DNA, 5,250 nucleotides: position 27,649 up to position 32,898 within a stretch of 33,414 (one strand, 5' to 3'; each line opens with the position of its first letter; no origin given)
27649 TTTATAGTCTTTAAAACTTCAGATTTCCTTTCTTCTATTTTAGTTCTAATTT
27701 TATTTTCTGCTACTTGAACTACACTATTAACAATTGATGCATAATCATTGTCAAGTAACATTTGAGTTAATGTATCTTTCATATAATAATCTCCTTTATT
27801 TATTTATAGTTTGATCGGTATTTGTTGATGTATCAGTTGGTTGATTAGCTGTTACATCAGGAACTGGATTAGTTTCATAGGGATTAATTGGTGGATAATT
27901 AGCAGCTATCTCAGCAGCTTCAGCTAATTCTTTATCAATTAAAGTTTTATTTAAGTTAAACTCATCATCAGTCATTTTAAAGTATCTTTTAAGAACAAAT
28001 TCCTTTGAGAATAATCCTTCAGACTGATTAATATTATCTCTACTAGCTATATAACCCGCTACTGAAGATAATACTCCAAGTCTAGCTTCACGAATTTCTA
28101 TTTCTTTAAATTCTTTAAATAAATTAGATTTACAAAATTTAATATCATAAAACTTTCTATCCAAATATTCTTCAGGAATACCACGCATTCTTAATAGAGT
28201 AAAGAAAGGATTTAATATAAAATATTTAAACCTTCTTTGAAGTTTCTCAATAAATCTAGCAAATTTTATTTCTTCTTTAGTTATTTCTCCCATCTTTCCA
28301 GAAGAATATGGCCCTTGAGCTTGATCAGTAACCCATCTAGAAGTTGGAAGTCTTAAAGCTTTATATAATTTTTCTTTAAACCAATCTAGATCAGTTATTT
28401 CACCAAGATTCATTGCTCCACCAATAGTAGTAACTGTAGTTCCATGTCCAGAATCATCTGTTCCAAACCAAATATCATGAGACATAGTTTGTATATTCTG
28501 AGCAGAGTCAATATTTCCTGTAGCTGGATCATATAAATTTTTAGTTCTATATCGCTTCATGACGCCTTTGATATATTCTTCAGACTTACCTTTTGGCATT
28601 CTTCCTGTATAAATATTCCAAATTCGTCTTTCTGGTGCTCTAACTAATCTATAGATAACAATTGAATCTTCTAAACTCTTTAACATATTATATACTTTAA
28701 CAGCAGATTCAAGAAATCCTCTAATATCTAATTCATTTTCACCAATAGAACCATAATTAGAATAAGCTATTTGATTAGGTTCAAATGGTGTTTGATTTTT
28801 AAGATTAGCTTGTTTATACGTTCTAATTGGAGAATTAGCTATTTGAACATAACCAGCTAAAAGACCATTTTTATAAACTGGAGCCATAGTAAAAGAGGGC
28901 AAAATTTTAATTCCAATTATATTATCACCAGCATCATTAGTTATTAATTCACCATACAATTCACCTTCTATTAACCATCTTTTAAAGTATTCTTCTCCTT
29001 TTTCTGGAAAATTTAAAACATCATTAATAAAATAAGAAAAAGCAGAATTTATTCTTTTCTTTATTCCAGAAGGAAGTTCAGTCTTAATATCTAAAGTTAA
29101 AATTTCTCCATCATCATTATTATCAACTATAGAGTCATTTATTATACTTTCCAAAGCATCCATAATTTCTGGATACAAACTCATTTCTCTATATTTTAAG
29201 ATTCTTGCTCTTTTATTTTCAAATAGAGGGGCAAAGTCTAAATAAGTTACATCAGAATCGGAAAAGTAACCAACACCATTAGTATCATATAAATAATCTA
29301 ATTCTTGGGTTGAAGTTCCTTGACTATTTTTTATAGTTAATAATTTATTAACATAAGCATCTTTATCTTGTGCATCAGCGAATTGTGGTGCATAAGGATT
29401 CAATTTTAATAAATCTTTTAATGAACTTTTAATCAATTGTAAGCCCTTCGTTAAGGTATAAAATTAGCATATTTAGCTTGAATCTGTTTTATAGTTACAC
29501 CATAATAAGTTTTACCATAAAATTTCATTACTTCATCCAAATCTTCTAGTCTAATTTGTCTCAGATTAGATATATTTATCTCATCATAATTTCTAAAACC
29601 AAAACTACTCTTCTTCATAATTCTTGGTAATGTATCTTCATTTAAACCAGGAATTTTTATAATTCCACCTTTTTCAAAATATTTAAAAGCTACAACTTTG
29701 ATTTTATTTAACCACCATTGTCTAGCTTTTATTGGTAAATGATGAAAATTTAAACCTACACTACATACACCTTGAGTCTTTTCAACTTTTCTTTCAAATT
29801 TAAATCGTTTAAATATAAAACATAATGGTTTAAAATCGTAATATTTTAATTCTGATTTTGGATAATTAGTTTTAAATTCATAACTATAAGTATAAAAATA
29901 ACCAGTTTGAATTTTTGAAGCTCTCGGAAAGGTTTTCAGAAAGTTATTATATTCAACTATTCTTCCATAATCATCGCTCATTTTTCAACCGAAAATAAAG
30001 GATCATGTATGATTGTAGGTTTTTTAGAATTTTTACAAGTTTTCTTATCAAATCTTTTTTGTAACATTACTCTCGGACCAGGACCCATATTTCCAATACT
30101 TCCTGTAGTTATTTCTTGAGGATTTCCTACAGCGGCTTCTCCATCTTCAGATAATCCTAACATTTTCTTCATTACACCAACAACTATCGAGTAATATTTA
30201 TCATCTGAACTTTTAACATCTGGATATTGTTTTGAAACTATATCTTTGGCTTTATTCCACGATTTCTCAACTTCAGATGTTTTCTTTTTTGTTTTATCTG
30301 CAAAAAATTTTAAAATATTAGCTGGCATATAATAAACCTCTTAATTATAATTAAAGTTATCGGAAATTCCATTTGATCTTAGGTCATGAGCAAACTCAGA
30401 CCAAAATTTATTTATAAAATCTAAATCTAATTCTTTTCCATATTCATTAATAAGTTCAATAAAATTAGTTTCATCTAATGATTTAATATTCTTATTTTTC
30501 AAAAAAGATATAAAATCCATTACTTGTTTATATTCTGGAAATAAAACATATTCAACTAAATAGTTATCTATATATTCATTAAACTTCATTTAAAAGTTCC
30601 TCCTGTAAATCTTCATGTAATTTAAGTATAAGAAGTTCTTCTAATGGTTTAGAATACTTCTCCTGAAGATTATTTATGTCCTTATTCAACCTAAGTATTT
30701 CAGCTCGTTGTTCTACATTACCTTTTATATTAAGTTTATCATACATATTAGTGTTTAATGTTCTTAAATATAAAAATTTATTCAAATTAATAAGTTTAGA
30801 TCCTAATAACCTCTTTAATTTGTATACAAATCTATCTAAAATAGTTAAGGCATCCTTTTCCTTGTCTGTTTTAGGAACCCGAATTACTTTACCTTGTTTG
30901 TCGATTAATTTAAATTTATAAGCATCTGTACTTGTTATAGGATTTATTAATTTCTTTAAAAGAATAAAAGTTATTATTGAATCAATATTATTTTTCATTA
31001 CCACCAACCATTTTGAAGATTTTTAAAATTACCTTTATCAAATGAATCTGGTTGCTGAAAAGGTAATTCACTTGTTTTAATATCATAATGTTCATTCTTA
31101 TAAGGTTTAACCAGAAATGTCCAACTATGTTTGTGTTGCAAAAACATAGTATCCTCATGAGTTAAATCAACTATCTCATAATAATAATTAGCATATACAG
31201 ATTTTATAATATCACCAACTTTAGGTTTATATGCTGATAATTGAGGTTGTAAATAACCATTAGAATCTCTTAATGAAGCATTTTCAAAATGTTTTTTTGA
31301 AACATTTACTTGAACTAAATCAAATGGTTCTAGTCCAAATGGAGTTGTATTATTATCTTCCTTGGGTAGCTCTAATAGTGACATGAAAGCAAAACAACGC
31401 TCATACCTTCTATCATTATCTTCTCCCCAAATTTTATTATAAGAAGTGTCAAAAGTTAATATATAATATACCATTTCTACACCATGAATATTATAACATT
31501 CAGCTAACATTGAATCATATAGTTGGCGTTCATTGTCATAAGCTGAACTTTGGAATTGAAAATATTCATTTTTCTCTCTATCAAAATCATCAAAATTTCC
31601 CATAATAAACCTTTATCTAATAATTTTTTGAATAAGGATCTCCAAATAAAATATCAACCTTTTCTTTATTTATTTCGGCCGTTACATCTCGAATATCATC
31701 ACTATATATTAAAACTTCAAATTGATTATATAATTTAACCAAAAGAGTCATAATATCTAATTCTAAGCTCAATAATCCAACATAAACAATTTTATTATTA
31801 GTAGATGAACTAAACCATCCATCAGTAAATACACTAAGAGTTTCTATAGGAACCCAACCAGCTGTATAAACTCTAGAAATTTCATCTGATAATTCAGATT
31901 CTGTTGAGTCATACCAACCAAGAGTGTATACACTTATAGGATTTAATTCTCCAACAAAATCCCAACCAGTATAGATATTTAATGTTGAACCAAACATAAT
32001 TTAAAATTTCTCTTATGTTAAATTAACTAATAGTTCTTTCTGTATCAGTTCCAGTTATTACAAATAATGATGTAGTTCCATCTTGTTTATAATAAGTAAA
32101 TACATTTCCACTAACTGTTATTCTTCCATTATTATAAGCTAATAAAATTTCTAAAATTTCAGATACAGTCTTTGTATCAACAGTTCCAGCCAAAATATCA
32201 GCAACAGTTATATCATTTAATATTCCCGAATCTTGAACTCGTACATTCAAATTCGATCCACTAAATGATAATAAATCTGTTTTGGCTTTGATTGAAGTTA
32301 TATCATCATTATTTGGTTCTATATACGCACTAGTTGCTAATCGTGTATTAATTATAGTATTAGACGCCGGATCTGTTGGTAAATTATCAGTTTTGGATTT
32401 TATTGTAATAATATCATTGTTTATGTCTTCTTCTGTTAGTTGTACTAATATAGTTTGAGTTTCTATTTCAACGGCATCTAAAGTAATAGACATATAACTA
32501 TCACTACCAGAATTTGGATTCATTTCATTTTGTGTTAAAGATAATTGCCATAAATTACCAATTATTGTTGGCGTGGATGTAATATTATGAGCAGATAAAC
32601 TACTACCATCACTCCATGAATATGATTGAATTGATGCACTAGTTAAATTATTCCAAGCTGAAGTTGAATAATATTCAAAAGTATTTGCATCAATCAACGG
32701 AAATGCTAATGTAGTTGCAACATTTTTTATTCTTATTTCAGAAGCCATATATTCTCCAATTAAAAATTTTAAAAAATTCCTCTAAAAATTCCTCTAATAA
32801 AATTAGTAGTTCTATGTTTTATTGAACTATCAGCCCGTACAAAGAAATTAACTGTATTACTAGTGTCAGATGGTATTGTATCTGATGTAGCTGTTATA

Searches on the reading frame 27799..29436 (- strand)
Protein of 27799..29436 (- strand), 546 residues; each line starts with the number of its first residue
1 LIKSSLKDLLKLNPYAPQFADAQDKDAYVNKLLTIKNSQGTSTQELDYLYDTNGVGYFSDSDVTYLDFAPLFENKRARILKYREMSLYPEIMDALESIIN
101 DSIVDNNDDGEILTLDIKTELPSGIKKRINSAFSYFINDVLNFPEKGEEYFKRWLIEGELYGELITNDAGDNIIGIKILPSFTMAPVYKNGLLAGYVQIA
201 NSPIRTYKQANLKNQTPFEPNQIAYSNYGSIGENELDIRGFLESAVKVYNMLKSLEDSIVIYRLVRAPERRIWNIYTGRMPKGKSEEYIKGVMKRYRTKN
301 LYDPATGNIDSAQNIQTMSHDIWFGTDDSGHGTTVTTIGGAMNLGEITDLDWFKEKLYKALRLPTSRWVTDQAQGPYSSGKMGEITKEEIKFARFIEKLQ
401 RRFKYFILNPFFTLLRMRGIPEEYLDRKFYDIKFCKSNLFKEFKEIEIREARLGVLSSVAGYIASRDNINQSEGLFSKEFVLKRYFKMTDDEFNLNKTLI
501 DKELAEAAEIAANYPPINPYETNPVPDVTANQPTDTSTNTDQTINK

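Call 70: search_dna_similar(query=window:27799-29436:-, collection=phages, mode=protein, max_rows=15, max_evalue=1e-10)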
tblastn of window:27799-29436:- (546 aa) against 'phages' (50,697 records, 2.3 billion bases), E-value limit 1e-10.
Records with a match: 2579; places in all: 2580; records where one place covers at least 80% of the query: 1050.
Best place of each record, by identity: <60% 2579.
By first word of the organism name: Escherichia 666; Synechococcus 382; Klebsiella 329; Salmonella 202; Vibrio 134; Shigella 89; Aeromonas 80; Acinetobacter 71; Cyanophage 62; Enterobacter 58; and 58 more.
By host as written in the record: - 465; Escherichia coli 277; Klebsiella pneumoniae 114; Synechococcus 107; Synechococcus sp. 41; Escherichia coli O157:H7 38; Salmonella enterica 29; Synechococcus sp. WH7803 28; and 567 more.
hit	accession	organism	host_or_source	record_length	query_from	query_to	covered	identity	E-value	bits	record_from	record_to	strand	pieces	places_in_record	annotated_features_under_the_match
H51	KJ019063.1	Synechococcus phage S-MbCM6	-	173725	16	509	90%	31.6%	3e-55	207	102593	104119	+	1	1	portal vertex protein | tail tube monomer protein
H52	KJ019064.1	Synechococcus phage S-MbCM6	-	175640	16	509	90%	31.6%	3e-55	207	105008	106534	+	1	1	portal vertex protein | tail tube monomer protein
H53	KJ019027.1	Synechococcus phage S-MbCM6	-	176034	16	509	90%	31.6%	3e-55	207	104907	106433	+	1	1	portal vertex protein | tail tube monomer protein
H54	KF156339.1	Synechococcus phage S-MbCM25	Synechococcus sp. WH7803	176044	16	509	90%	31.6%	3e-55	207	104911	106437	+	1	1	portal vertex protein | head-proximal tip of tail tube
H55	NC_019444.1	Synechococcus phage S-MbCM6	-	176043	16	509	90%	31.6%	3e-55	207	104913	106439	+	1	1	portal protein | tail tube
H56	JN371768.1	Synechococcus phage S-MbCM6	-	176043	16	509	90%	31.6%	3e-55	207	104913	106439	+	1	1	gp20' portal vertex protein | gp19 tail tube monomer protein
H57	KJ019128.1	Synechococcus phage S-MbCM6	-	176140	16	509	90%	31.6%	3e-55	207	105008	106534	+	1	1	portal vertex protein | tail tube monomer protein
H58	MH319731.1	Marine virus AG-345-E02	single cell amplified by WGA-X; seawater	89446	33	535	92%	30.5%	5e-60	221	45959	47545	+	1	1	record has no annotation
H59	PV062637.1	Nitratidesulfovibrio phage SRB7757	Nitratidesulfovibrio vulgaris ATCC7757 ...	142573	27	513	89%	31.5%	1e-52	199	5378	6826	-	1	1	record has no annotation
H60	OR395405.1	Desulfovibrio phage 7757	Desulfovibrio vulgaris ATCC 7757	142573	27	513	89%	31.5%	1e-52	199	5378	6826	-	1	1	record has no annotation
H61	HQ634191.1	Cyanophage Syn10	Synechococcus sp. WH8017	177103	46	528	88%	31.6%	5e-54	203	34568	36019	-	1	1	hypothetical protein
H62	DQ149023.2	Synechococcus phage syn9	-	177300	46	528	88%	31.6%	5e-54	203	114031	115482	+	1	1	portal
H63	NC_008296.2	Synechococcus phage syn9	Synechococcus sp. WH 8012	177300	46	528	88%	31.6%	5e-54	203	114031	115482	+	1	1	20: portal protein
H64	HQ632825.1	Prochlorococcus phage P-SSM5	Prochlorococcus marinus NATL2A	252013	33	526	90%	30.8%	4e-60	221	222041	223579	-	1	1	portal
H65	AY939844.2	Prochlorococcus phage P-SSM2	Prochlorococcus sp. NATL1A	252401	33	526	90%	30.8%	4e-60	221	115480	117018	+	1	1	gp20: portal vertex protein of head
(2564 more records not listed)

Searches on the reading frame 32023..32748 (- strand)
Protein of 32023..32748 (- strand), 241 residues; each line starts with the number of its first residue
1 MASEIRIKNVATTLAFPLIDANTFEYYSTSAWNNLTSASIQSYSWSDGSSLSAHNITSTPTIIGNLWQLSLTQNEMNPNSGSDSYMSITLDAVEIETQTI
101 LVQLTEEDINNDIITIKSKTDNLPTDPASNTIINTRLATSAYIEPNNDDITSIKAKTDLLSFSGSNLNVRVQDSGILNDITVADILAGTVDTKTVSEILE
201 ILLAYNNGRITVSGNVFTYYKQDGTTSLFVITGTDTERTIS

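Call 77: find_encoding_contigs(protein=window:32023-32748:-, flank=10000, max_places=1)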
Protein window:32023-32748:- (241 aa): 3 contigs read that carry it; 1 place shown.
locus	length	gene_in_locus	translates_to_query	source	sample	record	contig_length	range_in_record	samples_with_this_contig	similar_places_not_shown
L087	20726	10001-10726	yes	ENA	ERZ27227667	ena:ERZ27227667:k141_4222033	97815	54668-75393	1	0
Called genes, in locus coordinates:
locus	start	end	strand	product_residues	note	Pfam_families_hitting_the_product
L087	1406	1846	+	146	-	-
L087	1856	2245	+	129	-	-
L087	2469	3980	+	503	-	PF21241:UvsW_N, PF04851:ResIII, PF00270:DEAD, PF18766:SWI2_SNF2, PF00271:Helicase_C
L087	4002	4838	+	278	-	-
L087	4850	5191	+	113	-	-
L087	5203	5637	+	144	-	-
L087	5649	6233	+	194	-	-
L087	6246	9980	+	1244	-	PF01833:TIG, PF22842:Pel9A-like_beta_helix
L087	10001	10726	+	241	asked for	-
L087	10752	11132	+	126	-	-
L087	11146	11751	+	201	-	PF11649:T4_neck-protein (weak)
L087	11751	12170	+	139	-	-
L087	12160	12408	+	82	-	-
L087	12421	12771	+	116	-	-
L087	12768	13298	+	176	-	PF26869:Phage_T4_gp2 (weak)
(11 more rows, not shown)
